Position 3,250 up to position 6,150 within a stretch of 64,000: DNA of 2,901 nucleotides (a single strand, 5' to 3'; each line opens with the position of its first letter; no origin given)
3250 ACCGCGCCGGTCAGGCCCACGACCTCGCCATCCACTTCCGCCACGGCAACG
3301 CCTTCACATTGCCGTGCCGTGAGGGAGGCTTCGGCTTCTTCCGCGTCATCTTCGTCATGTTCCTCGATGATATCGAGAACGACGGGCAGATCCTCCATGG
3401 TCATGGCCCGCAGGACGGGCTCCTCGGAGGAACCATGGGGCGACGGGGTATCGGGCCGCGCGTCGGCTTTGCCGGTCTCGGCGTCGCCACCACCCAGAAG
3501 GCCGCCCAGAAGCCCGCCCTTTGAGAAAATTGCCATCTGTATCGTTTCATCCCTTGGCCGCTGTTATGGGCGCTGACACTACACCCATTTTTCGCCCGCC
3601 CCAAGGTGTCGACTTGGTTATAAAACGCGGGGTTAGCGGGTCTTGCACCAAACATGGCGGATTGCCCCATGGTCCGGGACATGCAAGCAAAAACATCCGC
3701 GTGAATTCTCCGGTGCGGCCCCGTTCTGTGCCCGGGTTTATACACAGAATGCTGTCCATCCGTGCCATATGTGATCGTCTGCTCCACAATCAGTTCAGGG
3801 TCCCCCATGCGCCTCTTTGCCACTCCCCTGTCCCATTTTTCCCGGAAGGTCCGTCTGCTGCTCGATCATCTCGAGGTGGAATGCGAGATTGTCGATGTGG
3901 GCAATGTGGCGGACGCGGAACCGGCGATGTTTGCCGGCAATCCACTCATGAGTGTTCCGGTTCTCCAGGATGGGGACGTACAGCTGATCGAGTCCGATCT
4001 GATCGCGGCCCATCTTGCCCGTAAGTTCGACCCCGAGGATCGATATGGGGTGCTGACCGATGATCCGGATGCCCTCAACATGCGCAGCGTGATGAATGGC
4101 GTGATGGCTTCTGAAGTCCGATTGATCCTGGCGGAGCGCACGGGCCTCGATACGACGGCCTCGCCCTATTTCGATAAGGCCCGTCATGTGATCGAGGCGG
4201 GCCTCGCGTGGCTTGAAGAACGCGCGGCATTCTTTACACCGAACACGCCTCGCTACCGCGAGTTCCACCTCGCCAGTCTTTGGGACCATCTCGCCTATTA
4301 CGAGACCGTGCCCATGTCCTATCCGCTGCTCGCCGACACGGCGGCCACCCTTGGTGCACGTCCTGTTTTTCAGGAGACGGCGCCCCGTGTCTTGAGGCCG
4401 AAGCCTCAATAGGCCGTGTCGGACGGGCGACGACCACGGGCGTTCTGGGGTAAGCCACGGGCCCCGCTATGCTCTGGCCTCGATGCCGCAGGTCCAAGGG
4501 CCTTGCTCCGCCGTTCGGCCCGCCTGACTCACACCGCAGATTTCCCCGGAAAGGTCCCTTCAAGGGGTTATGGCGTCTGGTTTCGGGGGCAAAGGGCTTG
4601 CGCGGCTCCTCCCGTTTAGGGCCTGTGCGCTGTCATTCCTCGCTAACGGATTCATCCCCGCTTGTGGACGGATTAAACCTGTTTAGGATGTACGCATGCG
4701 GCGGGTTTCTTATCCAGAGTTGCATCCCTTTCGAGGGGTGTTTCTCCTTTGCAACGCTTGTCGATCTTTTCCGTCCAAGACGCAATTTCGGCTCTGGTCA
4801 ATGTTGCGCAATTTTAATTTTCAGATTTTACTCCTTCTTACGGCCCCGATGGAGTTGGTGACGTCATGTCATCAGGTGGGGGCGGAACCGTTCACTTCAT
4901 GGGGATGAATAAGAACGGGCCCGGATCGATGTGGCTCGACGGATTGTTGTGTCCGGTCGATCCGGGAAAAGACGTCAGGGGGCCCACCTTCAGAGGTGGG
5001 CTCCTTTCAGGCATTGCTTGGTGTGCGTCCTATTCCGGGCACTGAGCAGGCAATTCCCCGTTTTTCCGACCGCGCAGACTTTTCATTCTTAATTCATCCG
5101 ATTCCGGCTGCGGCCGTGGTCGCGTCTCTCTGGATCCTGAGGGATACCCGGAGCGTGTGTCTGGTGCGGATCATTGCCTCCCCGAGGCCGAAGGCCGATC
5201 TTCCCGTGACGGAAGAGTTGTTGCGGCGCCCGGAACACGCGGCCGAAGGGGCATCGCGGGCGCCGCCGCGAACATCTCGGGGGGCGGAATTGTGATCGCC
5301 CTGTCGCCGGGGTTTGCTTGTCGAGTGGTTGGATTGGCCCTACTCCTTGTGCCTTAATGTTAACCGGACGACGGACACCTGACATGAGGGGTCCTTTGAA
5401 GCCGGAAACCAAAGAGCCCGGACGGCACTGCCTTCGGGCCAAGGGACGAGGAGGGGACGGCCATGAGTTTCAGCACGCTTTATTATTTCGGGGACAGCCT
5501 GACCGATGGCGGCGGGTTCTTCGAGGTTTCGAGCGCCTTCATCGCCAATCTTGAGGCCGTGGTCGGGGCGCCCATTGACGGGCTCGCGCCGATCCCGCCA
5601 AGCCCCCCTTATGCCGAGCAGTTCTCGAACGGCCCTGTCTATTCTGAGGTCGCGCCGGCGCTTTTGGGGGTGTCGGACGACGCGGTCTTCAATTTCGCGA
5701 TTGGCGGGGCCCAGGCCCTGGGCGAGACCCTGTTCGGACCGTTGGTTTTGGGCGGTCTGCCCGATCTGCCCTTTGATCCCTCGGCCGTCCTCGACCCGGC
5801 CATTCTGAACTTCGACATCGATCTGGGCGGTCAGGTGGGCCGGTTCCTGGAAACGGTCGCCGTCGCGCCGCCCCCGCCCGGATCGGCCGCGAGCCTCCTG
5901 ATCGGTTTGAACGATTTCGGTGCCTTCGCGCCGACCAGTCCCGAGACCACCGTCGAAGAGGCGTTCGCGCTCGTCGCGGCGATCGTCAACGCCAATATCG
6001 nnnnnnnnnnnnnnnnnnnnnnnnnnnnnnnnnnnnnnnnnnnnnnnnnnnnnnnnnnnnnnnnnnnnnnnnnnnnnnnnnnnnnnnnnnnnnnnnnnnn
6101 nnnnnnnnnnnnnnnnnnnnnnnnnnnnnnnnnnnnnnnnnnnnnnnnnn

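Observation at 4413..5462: Roughly 1 kb gene-free stretch with promoter-like AT box, CRE-like palindromes and a terminator-like hairpin: candidate sRNA or cis-regulatory RNA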

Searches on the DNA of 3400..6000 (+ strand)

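Call 3: search_rna_families(source=window, start=3400, end=6000, threshold=evalue, max_evalue=10, show_alignments=3)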
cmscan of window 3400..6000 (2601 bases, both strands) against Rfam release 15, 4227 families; matches with E-value up to 10: 3.
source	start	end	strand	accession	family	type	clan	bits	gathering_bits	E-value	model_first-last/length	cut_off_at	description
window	4979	5004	-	RF01836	weev_FSE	Cis-reg; frameshift_element;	-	19.7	40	9.4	1-27/27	no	ribosomal frameshift site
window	4917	4968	+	RF03753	mir-1986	Gene; miRNA;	-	19.3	50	2.8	1-60/60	no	mir-1986 microRNA precursor family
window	4969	5039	-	RF02353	BjrC68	Gene; sRNA;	-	16.6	39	0.53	1-82/82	no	Bradyrhizobiaceae sRNA BjrC68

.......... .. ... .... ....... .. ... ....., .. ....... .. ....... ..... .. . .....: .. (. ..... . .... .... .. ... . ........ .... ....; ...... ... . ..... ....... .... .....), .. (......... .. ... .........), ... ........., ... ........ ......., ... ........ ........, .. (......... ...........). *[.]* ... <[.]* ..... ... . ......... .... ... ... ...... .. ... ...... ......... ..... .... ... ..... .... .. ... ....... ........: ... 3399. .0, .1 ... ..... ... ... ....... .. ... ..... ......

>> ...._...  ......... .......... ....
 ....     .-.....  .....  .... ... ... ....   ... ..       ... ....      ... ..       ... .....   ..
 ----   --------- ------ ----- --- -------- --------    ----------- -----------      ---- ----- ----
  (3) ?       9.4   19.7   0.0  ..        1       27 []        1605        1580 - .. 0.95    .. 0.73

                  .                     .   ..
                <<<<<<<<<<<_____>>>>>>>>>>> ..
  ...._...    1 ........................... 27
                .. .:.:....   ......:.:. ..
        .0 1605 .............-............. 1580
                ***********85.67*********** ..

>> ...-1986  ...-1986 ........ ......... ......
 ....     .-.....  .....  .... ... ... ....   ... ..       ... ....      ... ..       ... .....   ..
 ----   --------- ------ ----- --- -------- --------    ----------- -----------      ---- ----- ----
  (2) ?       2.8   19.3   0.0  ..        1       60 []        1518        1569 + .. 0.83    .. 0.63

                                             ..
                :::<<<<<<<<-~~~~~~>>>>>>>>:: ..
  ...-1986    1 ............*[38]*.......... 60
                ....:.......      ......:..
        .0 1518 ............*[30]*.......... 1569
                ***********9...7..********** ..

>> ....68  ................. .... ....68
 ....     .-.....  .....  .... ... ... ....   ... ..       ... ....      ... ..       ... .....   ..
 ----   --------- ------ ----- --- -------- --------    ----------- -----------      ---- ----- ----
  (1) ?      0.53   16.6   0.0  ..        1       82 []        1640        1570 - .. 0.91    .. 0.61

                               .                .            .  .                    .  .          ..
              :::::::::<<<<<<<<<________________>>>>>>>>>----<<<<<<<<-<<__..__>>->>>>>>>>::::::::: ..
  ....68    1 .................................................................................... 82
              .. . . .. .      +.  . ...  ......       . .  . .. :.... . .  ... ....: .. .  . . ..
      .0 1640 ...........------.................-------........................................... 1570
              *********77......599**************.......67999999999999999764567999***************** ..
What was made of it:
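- Closest known: Alphaproteobacterial trans-acting multi-hairpin sRNAs found in intergenic regions. Different: The best hit is BjrC68 at 16.6 bits against a threshold of 39, on the opposite strand, and it matches only the terminal hairpin (call 3).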

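Call 41: build_rna_model(alignment_id=A4, structure=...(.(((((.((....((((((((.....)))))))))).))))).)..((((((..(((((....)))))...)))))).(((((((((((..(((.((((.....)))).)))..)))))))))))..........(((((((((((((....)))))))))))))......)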
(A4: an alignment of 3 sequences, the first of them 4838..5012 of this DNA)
Model R1 built from alignment A4 (3 sequences, 175 columns); structure: as given.
model positions 175; base pairs 58; branch points 3; effective number of sequences 0.62; information 0.591 bits per position. Calibrated on 0.2 Mb of random sequence (short: E-values are rough).
structure used (alignment columns):
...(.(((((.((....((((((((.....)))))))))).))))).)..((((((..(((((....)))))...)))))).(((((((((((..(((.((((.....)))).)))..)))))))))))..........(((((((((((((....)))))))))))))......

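Call 42: search_with_rna_model(model_id=R1, sources=[window, L003, L004, L005, L006, L007, L008, L009, L010, L011, L012, L013, L014, L015, L017, L018, L019, L020, L024, L027, L028, L029, L030, L031, L032, L033, L034, L035, L036, L037, L041, L047, L048, L053, L054, L056, L060, L062, L063, L065, L069, L071, L077, L078, L080, L081, L084, L087, L088], max_evalue=10)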
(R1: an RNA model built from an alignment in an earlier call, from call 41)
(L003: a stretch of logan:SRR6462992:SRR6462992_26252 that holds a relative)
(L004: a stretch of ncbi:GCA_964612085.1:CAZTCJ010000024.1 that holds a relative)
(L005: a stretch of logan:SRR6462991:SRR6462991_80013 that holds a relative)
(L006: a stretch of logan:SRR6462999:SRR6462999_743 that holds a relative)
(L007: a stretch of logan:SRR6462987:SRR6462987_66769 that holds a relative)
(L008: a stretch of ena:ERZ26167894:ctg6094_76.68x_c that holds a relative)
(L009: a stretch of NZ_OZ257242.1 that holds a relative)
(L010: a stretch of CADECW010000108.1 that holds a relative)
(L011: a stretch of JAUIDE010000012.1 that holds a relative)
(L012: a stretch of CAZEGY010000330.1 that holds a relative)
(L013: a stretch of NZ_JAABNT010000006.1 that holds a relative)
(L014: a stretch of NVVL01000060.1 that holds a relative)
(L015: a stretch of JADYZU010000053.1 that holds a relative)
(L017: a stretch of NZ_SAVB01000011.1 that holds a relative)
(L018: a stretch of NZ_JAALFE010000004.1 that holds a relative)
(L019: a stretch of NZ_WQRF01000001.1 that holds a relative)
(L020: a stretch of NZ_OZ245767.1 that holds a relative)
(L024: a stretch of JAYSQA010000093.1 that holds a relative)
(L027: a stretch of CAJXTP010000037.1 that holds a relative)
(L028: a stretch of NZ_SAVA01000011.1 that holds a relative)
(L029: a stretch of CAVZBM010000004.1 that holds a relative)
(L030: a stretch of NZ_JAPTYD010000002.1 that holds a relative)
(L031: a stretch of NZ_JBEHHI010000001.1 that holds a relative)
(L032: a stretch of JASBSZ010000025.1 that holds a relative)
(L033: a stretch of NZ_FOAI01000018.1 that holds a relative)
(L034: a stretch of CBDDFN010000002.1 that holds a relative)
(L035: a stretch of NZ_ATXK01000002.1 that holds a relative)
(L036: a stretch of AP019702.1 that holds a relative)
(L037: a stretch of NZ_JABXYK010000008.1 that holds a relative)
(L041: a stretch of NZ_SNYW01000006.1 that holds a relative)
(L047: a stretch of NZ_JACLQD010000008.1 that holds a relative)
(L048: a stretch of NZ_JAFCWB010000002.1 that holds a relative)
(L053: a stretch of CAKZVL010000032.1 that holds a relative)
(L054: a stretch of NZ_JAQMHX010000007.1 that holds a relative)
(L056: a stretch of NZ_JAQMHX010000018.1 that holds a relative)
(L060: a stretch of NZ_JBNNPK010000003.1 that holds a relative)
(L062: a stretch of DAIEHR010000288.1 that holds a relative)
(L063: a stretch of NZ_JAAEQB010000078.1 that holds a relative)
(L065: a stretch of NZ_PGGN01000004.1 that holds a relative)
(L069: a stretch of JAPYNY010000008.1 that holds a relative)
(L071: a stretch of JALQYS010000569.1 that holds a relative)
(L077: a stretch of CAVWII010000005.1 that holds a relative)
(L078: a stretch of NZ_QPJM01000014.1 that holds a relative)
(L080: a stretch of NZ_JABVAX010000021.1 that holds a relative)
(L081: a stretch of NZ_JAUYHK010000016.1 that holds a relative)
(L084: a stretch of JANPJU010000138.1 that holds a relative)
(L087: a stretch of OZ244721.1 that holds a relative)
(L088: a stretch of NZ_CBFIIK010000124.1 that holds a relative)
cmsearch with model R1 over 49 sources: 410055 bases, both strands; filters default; matches with E-value up to 10: 17.
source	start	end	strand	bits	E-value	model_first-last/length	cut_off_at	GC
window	4838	5012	+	220.1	1.8e-57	1-175/175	no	0.59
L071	3193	3329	+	15.5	0.052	1-175/175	no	0.66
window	4977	5015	-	13.9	0.14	131-169/175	no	0.62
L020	6287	6334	-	11.4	0.65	84-128/175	no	0.71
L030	3813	3934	+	10.4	1.2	1-175/175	no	0.67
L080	1721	1757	+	10.2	1.4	8-44/175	no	0.86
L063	3799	3828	-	10.1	1.5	140-169/175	no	0.87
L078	4080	4112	+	9.7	1.9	10-42/175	no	0.61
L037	3369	3401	+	9.4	2.3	10-42/175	no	0.76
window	24102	24150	+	9.1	2.8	84-128/175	no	0.71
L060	3799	3834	-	8.5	3.9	134-169/175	no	0.75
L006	9652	9692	+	8.5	4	85-127/175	no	0.76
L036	1563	1605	+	8.5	4.1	5-47/175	no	0.65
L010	4131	4163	+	8.4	4.3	10-42/175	no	0.7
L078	4890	4973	+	7.9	5.8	1-175/175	no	0.64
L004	7623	7647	+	7.4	7.8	14-38/175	no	0.76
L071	4378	4410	+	7.2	8.9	10-42/175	no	0.85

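Call 60: search_dna_similar(query=window:4413-5462:+, collection=plasmids, mode=distant, max_evalue=0.1)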
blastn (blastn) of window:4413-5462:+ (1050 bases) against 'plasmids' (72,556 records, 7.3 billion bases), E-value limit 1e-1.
No match.

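Call 61: search_dna_similar(query=window:4413-5462:+, collection=phages, mode=distant, max_evalue=0.1)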
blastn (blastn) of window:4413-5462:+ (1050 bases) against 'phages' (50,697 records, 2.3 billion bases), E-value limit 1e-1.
No match.
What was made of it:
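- blastn against plasmids and phages found nothing (calls 60, 61).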

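Call 72: search_rna_families(source=window, start=4790, end=5030, threshold=evalue, max_evalue=10)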
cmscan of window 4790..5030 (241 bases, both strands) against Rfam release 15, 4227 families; matches with E-value up to 10: 3.
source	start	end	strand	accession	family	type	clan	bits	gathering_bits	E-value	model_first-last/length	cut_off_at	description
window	4979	5004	-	RF01836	weev_FSE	Cis-reg; frameshift_element;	-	19.7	40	0.87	1-27/27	no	ribosomal frameshift site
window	4917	4968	+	RF03753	mir-1986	Gene; miRNA;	-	19.3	50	0.26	1-60/60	no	mir-1986 microRNA precursor family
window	4978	5005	+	RF03994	mir-7558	Gene; miRNA;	-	14.4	80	4.3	11-39/51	no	mir-7558 microRNA precursor family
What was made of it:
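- Closest known: Riboswitch or attenuator leaders. Different: No Rfam cis-regulatory family was hit (calls 3, 72).
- No riboswitch or leader family was hit (calls 3, 72).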

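Call 73: search_with_rna_model(model_id=R1, sources=[L089, L090, L091, L092, L016, L021, L022, L023, L025, L026, L038, L039, L040, L042, L043, L044, L045, L046, L049, L050, L051, L052, L055, L057, L058, L059, L061, L064, L066, L067, L068, L070, L072, L073, L074, L075, L076, L079, L082, L083, L085, L086], max_evalue=1)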
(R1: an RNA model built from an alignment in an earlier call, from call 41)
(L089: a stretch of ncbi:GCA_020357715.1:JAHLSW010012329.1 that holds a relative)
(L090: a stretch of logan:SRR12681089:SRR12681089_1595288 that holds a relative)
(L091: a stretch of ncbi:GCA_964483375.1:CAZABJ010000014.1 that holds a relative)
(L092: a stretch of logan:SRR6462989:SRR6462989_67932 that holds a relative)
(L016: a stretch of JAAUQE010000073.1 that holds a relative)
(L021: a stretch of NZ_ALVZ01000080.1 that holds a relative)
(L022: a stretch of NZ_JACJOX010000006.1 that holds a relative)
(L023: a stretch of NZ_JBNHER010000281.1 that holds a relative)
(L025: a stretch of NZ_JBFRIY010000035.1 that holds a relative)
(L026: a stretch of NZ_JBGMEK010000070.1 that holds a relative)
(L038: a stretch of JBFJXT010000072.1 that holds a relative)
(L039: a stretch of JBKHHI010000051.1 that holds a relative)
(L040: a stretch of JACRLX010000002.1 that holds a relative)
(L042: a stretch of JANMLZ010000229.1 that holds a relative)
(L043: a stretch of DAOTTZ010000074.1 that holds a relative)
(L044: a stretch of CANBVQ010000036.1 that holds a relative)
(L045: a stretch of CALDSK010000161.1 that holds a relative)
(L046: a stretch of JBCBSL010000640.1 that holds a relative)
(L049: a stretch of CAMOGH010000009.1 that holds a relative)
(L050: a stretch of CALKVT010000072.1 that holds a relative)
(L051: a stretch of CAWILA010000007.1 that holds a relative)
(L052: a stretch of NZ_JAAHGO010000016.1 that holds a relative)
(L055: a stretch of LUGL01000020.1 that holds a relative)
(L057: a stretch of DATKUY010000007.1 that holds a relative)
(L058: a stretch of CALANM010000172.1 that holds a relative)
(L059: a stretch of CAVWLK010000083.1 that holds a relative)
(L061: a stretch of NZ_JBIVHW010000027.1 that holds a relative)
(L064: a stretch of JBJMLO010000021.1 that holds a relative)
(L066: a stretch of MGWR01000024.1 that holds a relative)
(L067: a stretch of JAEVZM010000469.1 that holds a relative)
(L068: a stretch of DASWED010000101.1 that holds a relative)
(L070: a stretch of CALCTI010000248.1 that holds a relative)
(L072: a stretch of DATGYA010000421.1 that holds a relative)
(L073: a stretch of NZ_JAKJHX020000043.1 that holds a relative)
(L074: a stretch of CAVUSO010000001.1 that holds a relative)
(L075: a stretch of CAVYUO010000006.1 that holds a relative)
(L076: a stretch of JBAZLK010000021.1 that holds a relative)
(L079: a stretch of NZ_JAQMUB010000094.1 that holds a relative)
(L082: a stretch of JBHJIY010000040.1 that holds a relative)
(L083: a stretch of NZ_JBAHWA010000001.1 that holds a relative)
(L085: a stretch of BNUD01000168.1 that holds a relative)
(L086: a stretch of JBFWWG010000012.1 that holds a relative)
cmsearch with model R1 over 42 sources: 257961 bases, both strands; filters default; matches with E-value up to 1: 2.
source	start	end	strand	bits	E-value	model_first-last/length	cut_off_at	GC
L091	6398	6587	+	15.1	0.041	1-175/175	no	0.62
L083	4227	4259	+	10.6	0.67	10-42/175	no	0.79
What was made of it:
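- The covariance model R1 found only itself in 668 kb of related loci (calls 42, 73).
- Tried and rejected: Covariance model R1 found only itself (calls 42, 73).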

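Call 74: search_with_rna_model(model_id=R1, source=L091, start=6000, end=7000, max_evalue=1, show_alignments=1)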
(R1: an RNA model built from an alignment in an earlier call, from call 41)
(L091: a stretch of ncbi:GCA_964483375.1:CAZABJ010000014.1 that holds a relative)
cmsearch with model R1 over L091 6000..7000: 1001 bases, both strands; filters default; matches with E-value up to 1: 1.
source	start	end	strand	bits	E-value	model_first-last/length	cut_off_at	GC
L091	6398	6587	+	15.1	0.00016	1-175/175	no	0.62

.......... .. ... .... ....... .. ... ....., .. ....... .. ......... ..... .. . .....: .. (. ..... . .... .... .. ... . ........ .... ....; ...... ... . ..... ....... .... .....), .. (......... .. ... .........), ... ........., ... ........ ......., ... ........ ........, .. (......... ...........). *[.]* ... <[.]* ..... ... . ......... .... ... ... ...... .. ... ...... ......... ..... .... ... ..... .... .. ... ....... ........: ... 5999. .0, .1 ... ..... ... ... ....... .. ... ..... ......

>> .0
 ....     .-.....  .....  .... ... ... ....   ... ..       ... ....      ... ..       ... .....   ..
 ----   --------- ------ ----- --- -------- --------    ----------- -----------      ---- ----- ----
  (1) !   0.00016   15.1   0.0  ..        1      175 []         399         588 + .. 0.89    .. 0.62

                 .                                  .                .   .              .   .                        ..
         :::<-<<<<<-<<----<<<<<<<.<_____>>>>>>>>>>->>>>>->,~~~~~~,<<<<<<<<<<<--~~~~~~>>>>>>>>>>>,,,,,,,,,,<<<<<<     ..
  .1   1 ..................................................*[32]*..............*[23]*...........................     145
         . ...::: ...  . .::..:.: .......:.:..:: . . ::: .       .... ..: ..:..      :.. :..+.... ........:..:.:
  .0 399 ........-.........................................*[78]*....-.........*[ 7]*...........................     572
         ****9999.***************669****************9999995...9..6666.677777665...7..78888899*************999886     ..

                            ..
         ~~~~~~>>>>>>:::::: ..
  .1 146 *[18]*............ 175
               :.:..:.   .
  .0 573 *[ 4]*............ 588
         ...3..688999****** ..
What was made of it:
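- Two 15-bit hits lie inside coding regions and are treated as noise (call 74).
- Tried and rejected: The 15-bit hits in L071 and L091 lie in coding sequence (call 74).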
